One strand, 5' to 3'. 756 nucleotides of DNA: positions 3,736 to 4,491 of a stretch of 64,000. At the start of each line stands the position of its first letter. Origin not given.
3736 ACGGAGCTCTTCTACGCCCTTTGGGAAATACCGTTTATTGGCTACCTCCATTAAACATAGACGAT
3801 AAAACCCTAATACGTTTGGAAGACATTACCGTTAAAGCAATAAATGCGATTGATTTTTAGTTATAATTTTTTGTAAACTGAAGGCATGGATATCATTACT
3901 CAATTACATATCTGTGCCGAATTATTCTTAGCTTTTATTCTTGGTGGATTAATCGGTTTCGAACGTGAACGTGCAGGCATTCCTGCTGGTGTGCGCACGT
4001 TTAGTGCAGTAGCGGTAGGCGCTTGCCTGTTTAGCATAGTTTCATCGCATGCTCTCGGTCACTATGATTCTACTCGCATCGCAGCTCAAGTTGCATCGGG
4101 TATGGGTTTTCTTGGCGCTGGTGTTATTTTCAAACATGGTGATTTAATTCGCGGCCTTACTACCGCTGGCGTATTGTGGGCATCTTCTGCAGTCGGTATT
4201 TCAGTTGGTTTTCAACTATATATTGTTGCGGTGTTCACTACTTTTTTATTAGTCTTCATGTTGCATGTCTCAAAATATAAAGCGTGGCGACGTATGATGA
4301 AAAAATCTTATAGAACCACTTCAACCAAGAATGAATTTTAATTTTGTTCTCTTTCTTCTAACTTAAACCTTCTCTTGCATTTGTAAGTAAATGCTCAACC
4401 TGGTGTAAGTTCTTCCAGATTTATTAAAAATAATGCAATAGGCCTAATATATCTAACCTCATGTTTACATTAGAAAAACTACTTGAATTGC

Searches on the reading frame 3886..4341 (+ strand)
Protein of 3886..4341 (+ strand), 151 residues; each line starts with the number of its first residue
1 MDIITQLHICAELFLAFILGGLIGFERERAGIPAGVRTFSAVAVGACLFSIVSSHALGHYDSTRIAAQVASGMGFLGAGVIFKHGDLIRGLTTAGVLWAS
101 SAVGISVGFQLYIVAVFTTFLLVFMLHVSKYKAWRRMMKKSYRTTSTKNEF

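Call 18: search_protein_families(library=pfam, proteins=[window:3886-4341:+], max_evalue=0.01)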
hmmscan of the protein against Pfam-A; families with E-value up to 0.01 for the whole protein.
window:3886-4341:+ (151 aa): 1 family
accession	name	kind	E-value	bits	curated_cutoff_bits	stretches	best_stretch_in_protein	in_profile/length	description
PF02308.21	MgtC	-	1.7e-33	116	31.4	1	13-130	1-116/121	MgtC family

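Call 19: find_encoding_contigs(protein=window:3886-4338:+, flank=3000, max_places=10)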
Protein window:3886-4338:+ (151 aa): 1 contig read that carries it; 1 place shown.
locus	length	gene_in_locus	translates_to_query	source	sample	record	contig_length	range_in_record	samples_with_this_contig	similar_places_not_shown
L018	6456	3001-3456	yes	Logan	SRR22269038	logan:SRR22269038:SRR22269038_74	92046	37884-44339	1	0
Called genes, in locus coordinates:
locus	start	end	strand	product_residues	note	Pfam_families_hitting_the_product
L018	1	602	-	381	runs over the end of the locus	PF00155:Aminotran_1_2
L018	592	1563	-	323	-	PF04055:Radical_SAM, PF06968:BATS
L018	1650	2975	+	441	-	PF00202:Aminotran_3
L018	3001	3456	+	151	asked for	PF02308:MgtC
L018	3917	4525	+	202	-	PF01694:Rhomboid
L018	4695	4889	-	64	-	PF02599:CsrA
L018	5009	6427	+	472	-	-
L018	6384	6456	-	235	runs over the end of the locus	PF13649:Methyltransf_25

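Call 20: find_homologous_proteins(query=window:3886-4338:+, max_evalue=1e-20)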
Query window:3886-4338:+ (151 aa): 20 proteins with E <= 1e-20 among 319 candidates.
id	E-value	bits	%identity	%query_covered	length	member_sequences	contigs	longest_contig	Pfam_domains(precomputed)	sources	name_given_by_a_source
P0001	3.3e-91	321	100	100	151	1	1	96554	PF02308.22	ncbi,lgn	ncbi:MAG: MgtC/SapB family protein [Gammaproteobacteria bacterium]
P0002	1.2e-55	205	66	79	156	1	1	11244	PF02308.22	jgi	jgi:putative Mg2+ transporter-C (MgtC) family protein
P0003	2.8e-38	149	49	99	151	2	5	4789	PF02308.22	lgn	-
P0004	1.9e-37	146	51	89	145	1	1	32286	PF02308.22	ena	-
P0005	3.3e-37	146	49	99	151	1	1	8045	PF02308.22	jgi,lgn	-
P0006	3.2e-36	142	49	97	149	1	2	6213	PF02308.22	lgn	-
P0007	4.0e-34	136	46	99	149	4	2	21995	PF02308.22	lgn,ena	-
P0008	2.3e-33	133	49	99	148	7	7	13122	PF02308.22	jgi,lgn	-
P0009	3.2e-32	129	58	68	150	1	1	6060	PF02308.22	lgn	-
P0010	1.7e-24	104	43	71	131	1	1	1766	PF02308.22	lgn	-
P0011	4.0e-23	100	44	80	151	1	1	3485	PF02308.22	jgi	-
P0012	5.4e-23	99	54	70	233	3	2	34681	PF02308.22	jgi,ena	-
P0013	5.5e-23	99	50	68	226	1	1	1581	PF02308.22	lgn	-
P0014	6.0e-22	96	42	89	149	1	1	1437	PF02308.22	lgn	-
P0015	1.1e-21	95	45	83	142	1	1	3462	PF02308.22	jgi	jgi:putative Mg2+ transporter-C (MgtC) family protein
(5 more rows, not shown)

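Call 26: find_encoding_contigs(protein=P0002, flank=4000, max_places=4)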
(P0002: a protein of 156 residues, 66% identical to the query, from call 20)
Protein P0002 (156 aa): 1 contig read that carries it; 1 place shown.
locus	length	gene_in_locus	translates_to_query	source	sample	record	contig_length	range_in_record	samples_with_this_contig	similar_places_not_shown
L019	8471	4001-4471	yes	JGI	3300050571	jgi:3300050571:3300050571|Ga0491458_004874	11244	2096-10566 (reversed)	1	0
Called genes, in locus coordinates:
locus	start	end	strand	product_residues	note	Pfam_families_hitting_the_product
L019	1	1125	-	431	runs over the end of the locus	PF00860:Xan_ur_permease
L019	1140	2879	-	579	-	PF01019:G_glu_transpept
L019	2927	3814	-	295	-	PF01048:PNP_UDP_1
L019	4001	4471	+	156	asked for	PF02308:MgtC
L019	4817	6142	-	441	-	PF01979:Amidohydro_1, PF07969:Amidohydro_3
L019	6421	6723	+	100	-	PF01371:Trp_repressor, PF13384:HTH_23 (weak)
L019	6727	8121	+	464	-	PF00324:AA_permease, PF13520:AA_permease_2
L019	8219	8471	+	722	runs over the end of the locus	PF07693:KAP_NTPase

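Call 27: find_encoding_contigs(protein=P0004, flank=4000, max_places=4)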
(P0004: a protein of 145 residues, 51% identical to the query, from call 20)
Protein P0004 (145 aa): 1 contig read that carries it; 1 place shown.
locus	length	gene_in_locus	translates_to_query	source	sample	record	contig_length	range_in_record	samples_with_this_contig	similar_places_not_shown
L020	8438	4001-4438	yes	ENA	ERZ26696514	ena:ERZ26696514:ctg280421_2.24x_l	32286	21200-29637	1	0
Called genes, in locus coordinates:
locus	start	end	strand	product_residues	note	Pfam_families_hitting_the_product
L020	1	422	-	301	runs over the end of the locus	PF00480:ROK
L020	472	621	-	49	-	-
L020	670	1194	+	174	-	-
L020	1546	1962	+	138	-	PF00376:MerR, PF13411:MerR_1, PF09278:MerR-DNA-bind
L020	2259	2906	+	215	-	-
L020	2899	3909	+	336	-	PF01075:Glyco_transf_9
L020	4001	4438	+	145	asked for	PF02308:MgtC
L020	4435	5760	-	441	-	PF24096:DUF7379 (faint)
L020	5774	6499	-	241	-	PF08808:RES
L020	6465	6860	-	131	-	PF20432:Xre-like-HTH, PF09722:Xre_MbcA_ParS_C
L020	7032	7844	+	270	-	PF02195:ParB_N, PF17762:HTH_ParB, PF23552:ParB_C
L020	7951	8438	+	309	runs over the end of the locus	PF06481:COX_ARM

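Call 30: find_encoding_contigs(protein=P0003, flank=2000, max_places=5)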
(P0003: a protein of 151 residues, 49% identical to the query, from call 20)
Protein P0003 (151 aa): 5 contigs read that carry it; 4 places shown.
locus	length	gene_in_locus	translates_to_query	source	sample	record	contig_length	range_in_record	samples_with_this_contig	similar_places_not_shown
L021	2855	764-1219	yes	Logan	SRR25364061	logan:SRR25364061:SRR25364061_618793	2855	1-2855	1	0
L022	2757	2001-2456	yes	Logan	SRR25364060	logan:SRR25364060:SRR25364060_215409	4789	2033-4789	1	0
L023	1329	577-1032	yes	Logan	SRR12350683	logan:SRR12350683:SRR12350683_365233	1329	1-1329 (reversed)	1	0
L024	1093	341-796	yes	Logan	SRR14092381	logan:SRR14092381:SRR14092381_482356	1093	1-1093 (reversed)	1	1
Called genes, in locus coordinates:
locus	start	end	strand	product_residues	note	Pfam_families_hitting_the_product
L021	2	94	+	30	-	?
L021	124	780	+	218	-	-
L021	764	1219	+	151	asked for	PF02308:MgtC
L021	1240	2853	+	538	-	?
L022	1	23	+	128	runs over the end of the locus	-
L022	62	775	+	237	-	PF03824:NicO (weak), PF13386:DsbD_2 (weak)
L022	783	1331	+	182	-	-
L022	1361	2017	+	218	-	-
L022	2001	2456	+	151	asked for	PF02308:MgtC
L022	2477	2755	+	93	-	?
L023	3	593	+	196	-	?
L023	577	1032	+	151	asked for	PF02308:MgtC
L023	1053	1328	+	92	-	?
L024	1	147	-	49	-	?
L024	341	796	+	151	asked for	PF02308:MgtC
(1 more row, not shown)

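Call 31: find_encoding_contigs(protein=P0005, flank=2000, max_places=3)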
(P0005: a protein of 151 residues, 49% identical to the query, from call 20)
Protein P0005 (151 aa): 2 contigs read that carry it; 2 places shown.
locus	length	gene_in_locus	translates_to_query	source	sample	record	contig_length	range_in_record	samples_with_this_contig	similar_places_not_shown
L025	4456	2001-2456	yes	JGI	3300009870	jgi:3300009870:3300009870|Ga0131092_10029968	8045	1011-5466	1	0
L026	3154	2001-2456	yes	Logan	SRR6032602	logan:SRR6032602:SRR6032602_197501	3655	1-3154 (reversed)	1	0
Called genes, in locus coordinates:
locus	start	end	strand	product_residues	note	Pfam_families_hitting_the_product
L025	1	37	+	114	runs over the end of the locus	-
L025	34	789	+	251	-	PF03824:NicO (faint), PF13386:DsbD_2 (weak)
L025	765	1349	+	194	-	-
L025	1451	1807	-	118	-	-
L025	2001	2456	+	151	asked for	PF02308:MgtC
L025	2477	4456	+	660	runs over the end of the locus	PF00122:E1-E2_ATPase, PF00702:Hydrolase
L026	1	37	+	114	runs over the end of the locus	-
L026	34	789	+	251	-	PF03824:NicO (faint), PF13386:DsbD_2 (weak)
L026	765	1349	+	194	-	-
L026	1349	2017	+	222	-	-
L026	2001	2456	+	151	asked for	PF02308:MgtC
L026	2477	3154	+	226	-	?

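Call 32: find_encoding_contigs(protein=P0009, flank=2000, max_places=3)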
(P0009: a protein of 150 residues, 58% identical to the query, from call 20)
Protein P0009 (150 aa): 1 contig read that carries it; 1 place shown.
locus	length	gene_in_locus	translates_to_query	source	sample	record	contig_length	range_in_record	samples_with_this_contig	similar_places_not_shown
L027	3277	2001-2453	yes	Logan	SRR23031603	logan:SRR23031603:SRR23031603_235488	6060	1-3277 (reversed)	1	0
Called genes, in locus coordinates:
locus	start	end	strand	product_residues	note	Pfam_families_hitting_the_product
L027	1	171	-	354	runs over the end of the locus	PF01594:AI-2E_transport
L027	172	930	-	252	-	PF02698:DUF218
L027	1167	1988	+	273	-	PF00106:adh_short, PF08659:KR, PF13561:adh_short_C2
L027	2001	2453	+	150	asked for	PF02308:MgtC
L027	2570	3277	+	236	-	?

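Call 33: find_encoding_contigs(protein=P0008, flank=2000, max_places=7)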
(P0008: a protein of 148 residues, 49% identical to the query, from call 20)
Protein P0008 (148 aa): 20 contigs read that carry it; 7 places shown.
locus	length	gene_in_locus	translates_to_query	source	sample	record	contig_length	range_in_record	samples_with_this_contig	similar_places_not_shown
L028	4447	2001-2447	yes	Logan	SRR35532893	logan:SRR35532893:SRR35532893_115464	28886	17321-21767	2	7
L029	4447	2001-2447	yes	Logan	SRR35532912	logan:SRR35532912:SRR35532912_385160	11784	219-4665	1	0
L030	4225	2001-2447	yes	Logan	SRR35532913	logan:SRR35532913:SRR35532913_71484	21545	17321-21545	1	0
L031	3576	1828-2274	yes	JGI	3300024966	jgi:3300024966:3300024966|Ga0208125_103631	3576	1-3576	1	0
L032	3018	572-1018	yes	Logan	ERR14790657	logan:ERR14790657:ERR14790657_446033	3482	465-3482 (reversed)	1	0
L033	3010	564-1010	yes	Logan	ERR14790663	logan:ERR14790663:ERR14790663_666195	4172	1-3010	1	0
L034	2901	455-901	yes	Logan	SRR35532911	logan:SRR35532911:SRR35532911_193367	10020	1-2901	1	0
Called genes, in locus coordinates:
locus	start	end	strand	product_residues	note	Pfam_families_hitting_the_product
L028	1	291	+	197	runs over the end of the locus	PF13580:SIS_2, PF01380:SIS (faint)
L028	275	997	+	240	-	PF02535:Zip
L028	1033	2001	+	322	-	PF01545:Cation_efflux, PF16916:ZT_dimer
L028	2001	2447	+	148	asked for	PF02308:MgtC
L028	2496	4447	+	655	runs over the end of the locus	PF00884:Sulfatase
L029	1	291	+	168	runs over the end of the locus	?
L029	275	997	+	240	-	PF02535:Zip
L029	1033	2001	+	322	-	PF01545:Cation_efflux, PF16916:ZT_dimer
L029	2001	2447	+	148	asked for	PF02308:MgtC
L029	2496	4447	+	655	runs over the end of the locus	PF00884:Sulfatase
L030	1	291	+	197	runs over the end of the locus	PF13580:SIS_2, PF01380:SIS (faint)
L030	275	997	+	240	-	PF02535:Zip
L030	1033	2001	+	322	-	PF01545:Cation_efflux, PF16916:ZT_dimer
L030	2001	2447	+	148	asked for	PF02308:MgtC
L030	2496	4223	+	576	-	?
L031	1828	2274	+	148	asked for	PF02308:MgtC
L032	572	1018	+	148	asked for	PF02308:MgtC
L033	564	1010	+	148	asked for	PF02308:MgtC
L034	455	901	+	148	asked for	PF02308:MgtC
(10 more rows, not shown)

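Call 79: search_protein_families(library=ncbifam, proteins=[window:3886-4341:+], max_evalue=0.001)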
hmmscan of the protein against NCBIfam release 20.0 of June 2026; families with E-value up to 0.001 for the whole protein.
window:3886-4341:+ (151 aa): 2 families
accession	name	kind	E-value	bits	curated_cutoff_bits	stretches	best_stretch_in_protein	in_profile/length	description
NF007431.0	PRK09977.1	equivalog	1.9e-26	93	214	1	12-143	8-146/215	MgtC/SapB family protein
NF011912.0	PRK15385.1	equivalog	5.3e-24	84.8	255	1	10-123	11-123/231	MgtC family protein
